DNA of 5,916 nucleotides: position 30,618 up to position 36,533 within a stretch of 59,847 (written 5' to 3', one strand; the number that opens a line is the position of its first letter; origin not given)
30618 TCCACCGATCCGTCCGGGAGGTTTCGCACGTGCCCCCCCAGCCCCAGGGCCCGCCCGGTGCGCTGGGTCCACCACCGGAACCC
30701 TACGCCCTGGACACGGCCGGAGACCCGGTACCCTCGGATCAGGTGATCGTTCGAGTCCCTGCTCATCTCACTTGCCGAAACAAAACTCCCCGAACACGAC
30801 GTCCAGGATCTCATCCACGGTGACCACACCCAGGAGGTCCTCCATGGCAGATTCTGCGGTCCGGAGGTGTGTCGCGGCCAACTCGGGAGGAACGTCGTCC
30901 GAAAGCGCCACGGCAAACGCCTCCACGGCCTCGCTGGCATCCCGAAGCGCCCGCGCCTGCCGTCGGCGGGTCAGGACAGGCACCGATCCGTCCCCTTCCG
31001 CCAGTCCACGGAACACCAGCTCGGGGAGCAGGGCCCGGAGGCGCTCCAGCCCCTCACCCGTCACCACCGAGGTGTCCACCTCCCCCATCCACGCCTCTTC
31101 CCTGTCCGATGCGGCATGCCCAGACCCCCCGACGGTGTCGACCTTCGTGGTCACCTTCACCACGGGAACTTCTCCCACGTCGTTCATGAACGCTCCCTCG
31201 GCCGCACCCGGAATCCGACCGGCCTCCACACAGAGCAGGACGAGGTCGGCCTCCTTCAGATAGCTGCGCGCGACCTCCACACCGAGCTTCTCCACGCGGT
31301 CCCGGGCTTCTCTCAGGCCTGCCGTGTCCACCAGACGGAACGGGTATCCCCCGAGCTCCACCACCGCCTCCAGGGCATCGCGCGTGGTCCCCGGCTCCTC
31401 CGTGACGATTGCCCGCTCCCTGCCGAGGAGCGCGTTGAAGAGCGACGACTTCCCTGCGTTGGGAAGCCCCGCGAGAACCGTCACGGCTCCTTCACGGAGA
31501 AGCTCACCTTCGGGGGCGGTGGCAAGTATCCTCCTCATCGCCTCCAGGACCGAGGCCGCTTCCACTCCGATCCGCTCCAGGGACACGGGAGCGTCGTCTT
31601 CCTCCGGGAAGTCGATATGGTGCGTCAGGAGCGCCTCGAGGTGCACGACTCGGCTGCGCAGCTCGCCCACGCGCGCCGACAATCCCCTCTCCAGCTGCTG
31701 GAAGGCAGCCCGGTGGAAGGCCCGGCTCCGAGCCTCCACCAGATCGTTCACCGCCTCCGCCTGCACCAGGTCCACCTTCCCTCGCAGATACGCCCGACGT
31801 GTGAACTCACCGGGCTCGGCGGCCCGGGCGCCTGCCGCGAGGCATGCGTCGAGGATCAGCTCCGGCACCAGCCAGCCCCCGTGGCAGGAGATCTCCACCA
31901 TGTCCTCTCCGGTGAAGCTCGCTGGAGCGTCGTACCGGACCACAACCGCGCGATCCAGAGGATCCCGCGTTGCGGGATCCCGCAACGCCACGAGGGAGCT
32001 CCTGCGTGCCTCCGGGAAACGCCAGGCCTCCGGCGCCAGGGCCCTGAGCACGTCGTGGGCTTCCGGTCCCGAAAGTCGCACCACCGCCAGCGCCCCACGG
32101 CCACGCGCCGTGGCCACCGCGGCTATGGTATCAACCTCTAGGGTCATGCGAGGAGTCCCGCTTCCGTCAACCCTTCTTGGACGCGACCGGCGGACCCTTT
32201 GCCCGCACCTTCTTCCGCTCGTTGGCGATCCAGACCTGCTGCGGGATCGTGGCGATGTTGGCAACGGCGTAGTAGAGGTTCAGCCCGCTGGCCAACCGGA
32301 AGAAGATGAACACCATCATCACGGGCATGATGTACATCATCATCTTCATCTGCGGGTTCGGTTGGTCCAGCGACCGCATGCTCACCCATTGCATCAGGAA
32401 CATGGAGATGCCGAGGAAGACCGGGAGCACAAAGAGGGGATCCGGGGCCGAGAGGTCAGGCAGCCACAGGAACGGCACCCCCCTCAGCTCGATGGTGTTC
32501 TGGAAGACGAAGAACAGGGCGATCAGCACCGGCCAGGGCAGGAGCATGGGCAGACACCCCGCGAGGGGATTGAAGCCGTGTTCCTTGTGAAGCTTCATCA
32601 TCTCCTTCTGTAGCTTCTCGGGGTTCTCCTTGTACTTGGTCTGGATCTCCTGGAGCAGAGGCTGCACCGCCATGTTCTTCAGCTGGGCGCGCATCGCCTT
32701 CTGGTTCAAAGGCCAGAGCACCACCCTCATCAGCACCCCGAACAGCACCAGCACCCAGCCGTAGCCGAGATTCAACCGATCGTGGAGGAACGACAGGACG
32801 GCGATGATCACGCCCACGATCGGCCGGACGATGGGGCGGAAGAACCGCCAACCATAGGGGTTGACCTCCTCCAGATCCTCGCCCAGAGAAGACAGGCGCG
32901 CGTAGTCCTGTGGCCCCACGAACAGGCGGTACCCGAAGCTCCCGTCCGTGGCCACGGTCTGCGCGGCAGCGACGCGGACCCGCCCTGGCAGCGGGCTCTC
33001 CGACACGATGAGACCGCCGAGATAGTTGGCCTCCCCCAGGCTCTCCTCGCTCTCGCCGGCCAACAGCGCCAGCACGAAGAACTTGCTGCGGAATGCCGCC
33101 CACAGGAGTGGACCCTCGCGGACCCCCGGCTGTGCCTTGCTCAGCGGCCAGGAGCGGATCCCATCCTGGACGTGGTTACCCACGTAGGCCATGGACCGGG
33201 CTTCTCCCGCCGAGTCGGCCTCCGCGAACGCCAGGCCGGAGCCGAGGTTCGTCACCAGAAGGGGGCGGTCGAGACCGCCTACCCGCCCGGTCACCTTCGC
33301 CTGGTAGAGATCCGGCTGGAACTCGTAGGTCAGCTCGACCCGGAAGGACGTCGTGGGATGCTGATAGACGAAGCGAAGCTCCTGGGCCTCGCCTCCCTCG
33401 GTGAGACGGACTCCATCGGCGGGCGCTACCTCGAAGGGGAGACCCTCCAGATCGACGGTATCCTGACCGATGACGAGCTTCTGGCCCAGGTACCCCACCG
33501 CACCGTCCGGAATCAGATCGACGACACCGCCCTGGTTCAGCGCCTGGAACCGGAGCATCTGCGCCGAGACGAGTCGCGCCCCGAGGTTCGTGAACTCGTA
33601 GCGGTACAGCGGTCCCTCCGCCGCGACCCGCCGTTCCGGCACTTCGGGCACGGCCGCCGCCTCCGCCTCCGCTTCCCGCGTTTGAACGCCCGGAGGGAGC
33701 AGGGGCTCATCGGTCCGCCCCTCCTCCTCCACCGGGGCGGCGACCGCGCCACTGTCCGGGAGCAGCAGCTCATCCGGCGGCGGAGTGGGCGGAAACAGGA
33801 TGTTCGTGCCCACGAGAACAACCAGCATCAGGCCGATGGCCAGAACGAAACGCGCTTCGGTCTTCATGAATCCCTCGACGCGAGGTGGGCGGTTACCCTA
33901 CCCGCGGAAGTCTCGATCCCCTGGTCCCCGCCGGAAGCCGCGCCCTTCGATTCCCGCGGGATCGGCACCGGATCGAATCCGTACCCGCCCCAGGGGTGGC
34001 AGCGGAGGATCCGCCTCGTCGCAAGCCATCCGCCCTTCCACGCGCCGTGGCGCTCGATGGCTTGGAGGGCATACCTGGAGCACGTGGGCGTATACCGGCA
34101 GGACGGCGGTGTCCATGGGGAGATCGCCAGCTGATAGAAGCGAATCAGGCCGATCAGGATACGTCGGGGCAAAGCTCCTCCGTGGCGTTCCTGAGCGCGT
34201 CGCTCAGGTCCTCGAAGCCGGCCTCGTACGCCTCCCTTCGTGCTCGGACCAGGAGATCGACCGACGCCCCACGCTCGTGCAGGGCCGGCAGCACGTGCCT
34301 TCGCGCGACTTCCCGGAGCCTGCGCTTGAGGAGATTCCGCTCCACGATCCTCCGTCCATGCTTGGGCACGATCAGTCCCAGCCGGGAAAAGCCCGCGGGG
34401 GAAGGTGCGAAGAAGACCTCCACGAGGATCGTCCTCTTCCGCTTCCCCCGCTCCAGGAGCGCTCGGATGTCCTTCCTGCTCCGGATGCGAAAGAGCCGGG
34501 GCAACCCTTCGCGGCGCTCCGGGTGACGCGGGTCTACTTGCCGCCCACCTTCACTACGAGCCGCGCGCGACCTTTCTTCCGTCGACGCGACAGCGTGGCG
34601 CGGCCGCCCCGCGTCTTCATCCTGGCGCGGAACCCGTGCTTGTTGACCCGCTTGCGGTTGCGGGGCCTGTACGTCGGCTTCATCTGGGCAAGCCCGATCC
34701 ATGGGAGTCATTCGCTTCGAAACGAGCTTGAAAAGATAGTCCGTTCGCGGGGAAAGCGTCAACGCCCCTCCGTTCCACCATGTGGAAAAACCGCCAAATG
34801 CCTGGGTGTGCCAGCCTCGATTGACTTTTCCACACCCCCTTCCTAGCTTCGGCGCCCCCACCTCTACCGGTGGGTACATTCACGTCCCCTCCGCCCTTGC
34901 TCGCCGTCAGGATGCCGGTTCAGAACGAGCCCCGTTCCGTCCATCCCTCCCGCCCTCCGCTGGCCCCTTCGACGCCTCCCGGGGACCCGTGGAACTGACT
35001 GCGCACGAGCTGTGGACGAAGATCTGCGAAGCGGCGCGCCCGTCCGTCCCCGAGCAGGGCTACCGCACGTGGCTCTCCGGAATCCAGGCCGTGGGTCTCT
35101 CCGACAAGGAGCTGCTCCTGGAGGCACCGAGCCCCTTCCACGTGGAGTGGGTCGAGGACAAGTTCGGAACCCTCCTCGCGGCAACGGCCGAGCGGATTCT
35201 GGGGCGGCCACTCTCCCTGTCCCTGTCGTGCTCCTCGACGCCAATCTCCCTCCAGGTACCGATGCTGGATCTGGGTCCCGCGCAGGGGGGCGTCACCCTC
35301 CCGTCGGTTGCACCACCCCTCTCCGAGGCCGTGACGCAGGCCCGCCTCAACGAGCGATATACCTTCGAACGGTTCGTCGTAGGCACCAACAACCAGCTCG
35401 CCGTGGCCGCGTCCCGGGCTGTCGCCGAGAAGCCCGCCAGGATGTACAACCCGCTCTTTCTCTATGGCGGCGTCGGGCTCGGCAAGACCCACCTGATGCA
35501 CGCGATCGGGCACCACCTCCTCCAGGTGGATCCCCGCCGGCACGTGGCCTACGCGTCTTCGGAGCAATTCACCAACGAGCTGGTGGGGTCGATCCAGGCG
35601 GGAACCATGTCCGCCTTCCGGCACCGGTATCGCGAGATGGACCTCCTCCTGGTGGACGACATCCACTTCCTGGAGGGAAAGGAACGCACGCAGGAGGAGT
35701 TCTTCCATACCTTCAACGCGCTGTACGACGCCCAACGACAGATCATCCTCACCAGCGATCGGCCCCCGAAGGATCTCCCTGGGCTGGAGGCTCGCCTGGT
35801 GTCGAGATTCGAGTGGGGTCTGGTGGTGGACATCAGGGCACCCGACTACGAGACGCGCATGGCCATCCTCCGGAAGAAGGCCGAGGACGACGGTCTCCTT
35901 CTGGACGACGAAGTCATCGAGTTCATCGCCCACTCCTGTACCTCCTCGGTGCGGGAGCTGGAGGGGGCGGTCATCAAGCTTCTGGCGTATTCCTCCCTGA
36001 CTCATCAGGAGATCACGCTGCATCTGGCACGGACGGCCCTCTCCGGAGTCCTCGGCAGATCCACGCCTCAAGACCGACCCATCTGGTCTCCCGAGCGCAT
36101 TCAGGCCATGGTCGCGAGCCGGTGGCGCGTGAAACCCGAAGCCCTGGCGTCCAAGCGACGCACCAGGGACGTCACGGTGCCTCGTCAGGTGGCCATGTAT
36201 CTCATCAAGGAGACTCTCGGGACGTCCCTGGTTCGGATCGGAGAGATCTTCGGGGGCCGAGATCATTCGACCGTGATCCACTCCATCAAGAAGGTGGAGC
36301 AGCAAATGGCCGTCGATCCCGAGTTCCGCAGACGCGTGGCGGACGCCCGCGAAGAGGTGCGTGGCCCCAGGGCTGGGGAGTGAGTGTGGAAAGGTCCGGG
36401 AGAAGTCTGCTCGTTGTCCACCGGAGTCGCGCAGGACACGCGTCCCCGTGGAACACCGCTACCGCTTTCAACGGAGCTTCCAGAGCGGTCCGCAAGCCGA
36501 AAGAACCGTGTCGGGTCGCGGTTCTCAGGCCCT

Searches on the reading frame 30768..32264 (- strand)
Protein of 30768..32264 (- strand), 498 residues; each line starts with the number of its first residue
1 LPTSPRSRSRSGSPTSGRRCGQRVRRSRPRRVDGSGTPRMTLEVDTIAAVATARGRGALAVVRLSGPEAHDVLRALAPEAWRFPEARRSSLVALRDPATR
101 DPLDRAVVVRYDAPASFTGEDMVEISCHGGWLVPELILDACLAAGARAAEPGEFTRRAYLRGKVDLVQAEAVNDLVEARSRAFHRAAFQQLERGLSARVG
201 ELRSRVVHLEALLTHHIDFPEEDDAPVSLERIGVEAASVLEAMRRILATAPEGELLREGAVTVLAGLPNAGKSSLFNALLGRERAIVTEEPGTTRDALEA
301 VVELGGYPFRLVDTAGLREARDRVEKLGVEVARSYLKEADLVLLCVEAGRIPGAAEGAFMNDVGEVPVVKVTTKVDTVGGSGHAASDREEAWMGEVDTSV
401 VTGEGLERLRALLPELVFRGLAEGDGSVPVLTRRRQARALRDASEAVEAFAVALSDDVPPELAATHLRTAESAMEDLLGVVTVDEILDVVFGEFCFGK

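Call 57: search_protein_families(library=pfam, max_evalue=0.0001, proteins=[window:30768-32264:-])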
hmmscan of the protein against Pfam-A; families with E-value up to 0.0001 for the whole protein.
window:30768-32264:- (498 aa): 4 families
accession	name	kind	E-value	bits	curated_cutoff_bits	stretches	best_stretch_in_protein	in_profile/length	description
PF12631.12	MnmE_helical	-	1.4e-40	140.1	40.1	1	166-495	1-211/211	MnmE helical domain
PF10396.14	TrmE_N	-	3.2e-36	124.5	29.8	1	46-163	1-117/117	GTP-binding protein TrmE N-terminus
PF01926.29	MMR_HSR1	-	5.3e-22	78.5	21.9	1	263-348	3-85/113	50S ribosome-binding GTPase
PF02421.24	FeoB_N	-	1.4e-07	31.6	27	1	262-349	3-89/156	Ferrous iron transport protein B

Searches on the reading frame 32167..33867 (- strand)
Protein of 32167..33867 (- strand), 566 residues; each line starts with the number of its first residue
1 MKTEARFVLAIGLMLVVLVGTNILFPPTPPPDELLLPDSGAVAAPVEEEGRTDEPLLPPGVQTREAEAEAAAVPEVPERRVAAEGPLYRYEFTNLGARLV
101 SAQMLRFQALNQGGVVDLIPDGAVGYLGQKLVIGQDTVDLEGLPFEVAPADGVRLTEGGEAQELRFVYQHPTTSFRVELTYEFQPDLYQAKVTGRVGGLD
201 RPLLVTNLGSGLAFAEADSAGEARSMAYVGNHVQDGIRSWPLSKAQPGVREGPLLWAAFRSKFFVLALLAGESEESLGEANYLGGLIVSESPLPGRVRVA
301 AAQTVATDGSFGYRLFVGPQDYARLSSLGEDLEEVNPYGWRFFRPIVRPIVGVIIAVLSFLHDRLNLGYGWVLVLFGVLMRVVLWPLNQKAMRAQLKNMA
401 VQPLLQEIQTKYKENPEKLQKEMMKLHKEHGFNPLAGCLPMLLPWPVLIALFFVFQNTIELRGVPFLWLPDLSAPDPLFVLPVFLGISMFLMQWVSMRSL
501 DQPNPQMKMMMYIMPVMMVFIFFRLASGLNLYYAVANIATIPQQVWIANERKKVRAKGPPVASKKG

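Call 57: search_protein_families(library=pfam, max_evalue=0.0001, proteins=[window:32167-33867:-])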
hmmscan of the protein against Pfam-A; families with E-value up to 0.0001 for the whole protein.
window:32167-33867:- (566 aa): 2 families
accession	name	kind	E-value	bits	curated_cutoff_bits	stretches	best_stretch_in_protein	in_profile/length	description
PF02096.25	60KD_IMP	-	2.9e-52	177.4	35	1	369-548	1-162/163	60Kd inner membrane protein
PF14849.12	YidC_periplas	-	3.8e-17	63.6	24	1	81-350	2-280/283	YidC periplasmic domain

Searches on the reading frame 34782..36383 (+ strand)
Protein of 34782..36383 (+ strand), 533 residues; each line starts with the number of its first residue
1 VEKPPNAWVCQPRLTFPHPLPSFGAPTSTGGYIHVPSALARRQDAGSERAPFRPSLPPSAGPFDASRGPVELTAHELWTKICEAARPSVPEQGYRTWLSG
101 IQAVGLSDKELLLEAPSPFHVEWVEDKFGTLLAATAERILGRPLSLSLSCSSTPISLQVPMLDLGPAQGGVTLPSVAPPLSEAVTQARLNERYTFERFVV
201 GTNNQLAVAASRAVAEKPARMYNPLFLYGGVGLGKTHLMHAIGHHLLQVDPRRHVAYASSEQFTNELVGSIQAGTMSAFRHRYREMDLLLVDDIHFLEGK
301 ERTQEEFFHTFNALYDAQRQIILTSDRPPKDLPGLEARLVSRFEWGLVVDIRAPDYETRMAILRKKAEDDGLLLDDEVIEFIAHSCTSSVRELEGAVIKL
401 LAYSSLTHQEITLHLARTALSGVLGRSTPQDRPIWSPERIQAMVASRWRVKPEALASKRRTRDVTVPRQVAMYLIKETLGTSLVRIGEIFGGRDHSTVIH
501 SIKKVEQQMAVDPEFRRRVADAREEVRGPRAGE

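Call 57: search_protein_families(library=pfam, max_evalue=0.0001, proteins=[window:34782-36383:+])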
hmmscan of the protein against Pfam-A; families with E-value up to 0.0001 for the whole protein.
window:34782-36383:+ (533 aa): 6 families
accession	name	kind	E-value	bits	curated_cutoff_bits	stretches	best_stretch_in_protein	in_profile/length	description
PF00308.24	Bac_DnaA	-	1.6e-69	233.7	23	1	189-350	1-162/162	Bacterial DnaA ATPAse domain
PF08299.17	Bac_DnaA_C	-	1.8e-26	92.4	31.5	1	437-505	1-69/69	Bacterial dnaA protein helix-turn-helix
PF11638.13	DnaA_N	-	3.1e-11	43.3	24.6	1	76-134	2-61/65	DnaA N-terminal domain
PF01695.23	IstB_IS21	-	2.6e-09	37.4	24.1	1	225-328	95-195/238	IstB-like ATP binding protein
PF22688.2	Hda_lid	-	4.9e-06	26.9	27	0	357-413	2-58/65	Hda, lid domain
PF00004.35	AAA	-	6.9e-06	27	21.2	1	226-333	2-116/131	ATPase family associated with various cellular activities (AAA)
